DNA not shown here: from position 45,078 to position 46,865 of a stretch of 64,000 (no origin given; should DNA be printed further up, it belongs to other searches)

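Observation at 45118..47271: Cassette E: DAO-family FAD oxidoreductase with a dedicated small partner protein, inserted directly upstream of a tRNA cluster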

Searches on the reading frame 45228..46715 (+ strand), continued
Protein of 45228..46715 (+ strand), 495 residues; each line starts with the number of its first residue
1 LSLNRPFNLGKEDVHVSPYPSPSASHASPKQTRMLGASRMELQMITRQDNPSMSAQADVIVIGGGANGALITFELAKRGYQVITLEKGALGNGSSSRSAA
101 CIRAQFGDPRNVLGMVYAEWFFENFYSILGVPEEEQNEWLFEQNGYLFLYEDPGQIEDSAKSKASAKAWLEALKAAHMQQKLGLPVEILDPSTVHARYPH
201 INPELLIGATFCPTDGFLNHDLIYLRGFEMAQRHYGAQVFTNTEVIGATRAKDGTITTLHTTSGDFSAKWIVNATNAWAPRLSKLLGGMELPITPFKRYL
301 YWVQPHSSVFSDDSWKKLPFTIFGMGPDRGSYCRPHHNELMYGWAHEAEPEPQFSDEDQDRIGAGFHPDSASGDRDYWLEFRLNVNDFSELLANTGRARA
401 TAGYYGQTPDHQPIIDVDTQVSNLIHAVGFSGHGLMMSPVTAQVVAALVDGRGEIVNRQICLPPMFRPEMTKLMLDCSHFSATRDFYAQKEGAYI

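Call 84: search_solved_structures(query=window:45357-46715:+, max_evalue=1e-15, show_alignments=3)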
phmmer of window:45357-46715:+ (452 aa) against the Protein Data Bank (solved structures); distinct sequences matched with E-value up to 1e-15: 10.
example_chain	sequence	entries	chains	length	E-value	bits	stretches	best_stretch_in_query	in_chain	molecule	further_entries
1y56_B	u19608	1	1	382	3e-35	125.1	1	13-262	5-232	sarcosine oxidase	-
4ysh_A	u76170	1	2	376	1e-18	70.6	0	12-62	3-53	Glycine oxidase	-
3bhf_A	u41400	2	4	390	1.6e-17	66.6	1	10-406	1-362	Monomeric sarcosine oxidase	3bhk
9u3f_A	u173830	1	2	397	2.9e-17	65.8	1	13-406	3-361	Monomeric sarcosine oxidase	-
3m0o_A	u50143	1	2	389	3.4e-17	65.6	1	13-406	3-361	Monomeric sarcosine oxidase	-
9u3e_A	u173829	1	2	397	4e-17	65.4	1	13-406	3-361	Monomeric sarcosine oxidase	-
9u3b_A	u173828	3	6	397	4e-17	65.4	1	13-406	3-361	Monomeric sarcosine oxidase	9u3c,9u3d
1l9c_A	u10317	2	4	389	4e-17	65.3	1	13-406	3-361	Monomeric Sarcosine Oxidase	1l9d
1el5_A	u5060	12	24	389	4.5e-17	65.2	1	13-406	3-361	SARCOSINE OXIDASE | SARCOSINE OXIDE | Monomeric sarcosine oxidase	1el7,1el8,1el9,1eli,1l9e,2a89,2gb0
3m12_A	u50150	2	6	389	4.5e-17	65.2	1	13-406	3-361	Monomeric Sarcosine Oxidase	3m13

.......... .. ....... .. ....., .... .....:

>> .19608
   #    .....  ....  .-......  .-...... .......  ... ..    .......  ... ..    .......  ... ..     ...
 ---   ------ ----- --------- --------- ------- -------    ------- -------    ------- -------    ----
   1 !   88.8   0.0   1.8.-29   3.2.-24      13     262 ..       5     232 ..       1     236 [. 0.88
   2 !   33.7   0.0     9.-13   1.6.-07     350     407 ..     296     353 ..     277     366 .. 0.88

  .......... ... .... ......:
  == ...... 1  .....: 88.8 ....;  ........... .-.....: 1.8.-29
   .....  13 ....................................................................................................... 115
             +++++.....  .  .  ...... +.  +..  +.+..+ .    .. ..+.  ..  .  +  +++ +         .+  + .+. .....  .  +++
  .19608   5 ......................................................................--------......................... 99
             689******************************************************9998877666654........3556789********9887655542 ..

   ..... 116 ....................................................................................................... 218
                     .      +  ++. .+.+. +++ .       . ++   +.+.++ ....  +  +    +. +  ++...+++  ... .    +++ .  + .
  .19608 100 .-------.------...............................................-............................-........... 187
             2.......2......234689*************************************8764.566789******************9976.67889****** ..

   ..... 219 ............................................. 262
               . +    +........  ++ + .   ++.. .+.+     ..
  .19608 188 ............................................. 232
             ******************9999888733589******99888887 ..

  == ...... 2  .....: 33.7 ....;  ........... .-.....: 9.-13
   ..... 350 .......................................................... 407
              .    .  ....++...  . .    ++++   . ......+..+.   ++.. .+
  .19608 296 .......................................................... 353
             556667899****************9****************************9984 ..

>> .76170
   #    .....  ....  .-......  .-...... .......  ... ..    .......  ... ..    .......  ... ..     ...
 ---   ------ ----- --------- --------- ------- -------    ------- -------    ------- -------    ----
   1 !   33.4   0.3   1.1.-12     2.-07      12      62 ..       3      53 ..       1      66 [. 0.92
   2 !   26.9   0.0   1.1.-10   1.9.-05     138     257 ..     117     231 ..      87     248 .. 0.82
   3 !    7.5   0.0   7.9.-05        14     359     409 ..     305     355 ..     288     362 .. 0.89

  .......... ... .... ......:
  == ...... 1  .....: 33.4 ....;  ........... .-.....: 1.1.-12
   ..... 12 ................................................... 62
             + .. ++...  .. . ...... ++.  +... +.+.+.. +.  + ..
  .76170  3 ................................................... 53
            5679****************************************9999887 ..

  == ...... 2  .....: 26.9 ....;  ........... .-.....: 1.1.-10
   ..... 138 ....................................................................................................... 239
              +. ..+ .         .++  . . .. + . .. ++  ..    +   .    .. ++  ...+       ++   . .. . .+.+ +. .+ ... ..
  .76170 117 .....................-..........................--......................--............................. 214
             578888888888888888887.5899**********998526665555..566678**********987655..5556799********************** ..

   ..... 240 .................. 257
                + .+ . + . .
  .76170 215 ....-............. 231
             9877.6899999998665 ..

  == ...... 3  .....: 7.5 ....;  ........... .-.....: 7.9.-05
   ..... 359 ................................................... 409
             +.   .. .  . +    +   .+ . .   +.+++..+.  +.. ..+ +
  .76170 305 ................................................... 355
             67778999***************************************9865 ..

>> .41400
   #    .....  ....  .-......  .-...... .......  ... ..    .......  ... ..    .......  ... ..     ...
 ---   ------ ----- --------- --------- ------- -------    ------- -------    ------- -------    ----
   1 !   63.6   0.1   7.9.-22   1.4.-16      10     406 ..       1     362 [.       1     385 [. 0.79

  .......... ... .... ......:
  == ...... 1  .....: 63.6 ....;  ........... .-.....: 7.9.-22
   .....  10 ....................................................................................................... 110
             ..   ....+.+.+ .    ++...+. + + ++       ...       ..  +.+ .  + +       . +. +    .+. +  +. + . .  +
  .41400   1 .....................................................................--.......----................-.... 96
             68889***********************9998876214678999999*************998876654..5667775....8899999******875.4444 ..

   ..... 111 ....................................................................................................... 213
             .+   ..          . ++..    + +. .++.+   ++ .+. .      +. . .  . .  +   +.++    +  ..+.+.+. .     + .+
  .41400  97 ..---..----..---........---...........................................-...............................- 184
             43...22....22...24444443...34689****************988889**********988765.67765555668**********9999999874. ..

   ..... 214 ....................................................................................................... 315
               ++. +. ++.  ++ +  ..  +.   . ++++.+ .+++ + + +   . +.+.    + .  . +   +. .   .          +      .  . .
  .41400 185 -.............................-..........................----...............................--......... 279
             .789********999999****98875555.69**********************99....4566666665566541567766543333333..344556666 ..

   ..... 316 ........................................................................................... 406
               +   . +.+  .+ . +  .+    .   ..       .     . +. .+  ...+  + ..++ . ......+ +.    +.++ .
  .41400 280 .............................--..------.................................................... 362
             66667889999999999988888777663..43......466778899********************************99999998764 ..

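Call 100: search_protein_families(library=padloc, proteins=[window:45357-46715:+], max_evalue=0.01)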
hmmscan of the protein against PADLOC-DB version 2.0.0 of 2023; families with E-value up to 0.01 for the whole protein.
window:45357-46715:+ (452 aa): 1 family
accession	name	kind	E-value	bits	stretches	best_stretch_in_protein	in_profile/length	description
PDLC01086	C3a186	-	0.0053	14.1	0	16-47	3-34/384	"C-3?,4? desaturase"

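Call 103: search_protein_families(library=pfam, proteins=[L037:341-1207:-, L037:1260-3764:-, L037:6151-7953:+, L037:7962-9293:+, L037:9351-10676:+, L037:10737-11171:-, L037:11175-12080:-, L037:12121-12528:-, L037:12547-13104:-, L037:13138-13734:-], max_evalue=0.0001)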
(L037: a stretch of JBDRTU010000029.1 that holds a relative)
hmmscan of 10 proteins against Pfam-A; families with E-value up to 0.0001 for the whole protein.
L037:341-1207:- (288 aa): 1 family
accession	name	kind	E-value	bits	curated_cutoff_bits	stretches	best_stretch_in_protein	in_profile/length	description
PF02811.25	PHP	-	1.9e-12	48.2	26.4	1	3-87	1-88/164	PHP domain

L037:1260-3764:- (834 aa): 17 families
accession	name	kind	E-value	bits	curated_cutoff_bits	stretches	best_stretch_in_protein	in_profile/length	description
PF07724.20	AAA_2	-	1.6e-60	204.4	27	1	558-735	1-165/166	AAA domain (Cdc48 subfamily)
PF17871.7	AAA_lid_9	-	9e-30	103.1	22.8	1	364-467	1-102/104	AAA lid domain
PF00004.35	AAA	-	7e-25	88.4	21.2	2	226-357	2-125/131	ATPase family associated with various cellular activities (AAA)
PF07728.20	AAA_5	-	1.4e-14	54.8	22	1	563-687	2-128/139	AAA domain (dynein-related subfamily)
PF10431.15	ClpB_D2-small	-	1.8e-14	54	21.9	1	742-817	1-74/81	C-terminal, D2-small domain, of ClpB protein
PF02861.25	Clp_N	-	1.5e-12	47.9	20.7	1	109-154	7-52/53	Clp amino terminal domain, pathogenicity island component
PF13191.12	AAA_16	-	3.4e-10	41.1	32.6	1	203-246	2-48/167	AAA ATPase domain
PF00158.32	Sigma54_activat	-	2.1e-09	37.8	20.2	1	562-690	24-151/168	Sigma-54 interaction domain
PF20030.5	bpMoxR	-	9.1e-08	31.9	27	0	208-258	18-66/205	MoxR domain in the MoxR-vWA-beta-propeller ternary systems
PF13401.12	AAA_22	-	5e-07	30.5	27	0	562-657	7-109/130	AAA domain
PF05496.18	RuvB_N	-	4e-06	27.1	27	0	558-586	31-59/159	Holliday junction DNA helicase RuvB P-loop domain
PF20720.3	nSTAND3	-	1.3e-05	25.4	27.2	0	222-248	17-43/155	Novel STAND NTPase 3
PF00910.28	RNA_helicase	-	1.4e-05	26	21.5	0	564-681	2-104/105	RNA helicase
PF13173.12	AAA_14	-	1.9e-05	25.1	27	0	565-659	7-88/129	AAA domain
PF05621.17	TniB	-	4.4e-05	23.4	22.4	0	275-361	101-185/189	Bacterial TniB protein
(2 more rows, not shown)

L037:6151-7953:+ (600 aa): 3 families
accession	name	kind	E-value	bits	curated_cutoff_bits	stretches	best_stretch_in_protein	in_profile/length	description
PF00587.30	tRNA-synt_2b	-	5.4e-26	92.2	29.3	1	110-473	8-179/179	tRNA synthetase class II core domain (G, H, P, S and T)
PF03129.25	HGTP_anticodon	-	8.2e-16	58.4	21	1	490-578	2-91/94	Anticodon binding domain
PF04073.20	tRNA_edit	-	4.6e-15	56.2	25.5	1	267-382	1-112/123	Aminoacyl-tRNA editing domain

L037:7962-9293:+ (443 aa): 3 families
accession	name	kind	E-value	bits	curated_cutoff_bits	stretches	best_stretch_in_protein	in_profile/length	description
PF01266.30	DAO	-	3.1e-55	188.6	27.9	1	13-400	1-352/353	FAD dependent oxidoreductase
PF01494.25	FAD_binding_3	-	4.5e-07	29.8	22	0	14-44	4-34/349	FAD binding domain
PF03486.20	HI0933_like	-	2.3e-06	27.7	50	0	13-43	2-32/244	HI0933-like protein Rossmann domain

L037:9351-10676:+ (441 aa): 1 family
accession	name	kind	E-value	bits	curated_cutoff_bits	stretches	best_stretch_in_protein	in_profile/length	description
PF00171.27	Aldedh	-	2.3e-12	46.6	23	1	24-301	29-296/461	Aldehyde dehydrogenase family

L037:10737-11171:- (144 aa): 2 families
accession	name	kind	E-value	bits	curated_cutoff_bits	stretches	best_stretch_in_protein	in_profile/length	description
PF00293.34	NUDIX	-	4.2e-20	72.5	21.1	1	7-123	3-125/134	NUDIX domain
PF14815.12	NUDIX_4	-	4.8e-09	36.4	35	1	12-127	2-108/113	NUDIX domain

L037:11175-12080:- (301 aa): 2 families
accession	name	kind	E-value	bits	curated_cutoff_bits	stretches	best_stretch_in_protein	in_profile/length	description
PF01435.24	Peptidase_M48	-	1.6e-32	113.3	20.3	1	78-296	3-184/186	Peptidase family M48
PF05569.17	Peptidase_M56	-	6.9e-05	22.6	31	1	120-163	176-219/296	BlaR1 peptidase M56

L037:12121-12528:- (135 aa): 2 families
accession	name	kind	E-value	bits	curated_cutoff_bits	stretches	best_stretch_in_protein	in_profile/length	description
PF05635.17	23S_rRNA_IVP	-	3.2e-38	130.6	33.8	1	20-124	2-106/106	23S rRNA-intervening sequence protein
PF22296.2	bAvd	-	9.5e-06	26.5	40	1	26-128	6-106/107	bAvd-like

L037:12547-13104:- (185 aa): 1 family
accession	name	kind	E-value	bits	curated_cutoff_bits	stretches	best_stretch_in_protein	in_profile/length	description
PF04011.17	LemA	-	6.6e-63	211.4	26.2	1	37-185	2-149/149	LemA family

L037:13138-13734:- (198 aa): 0 families
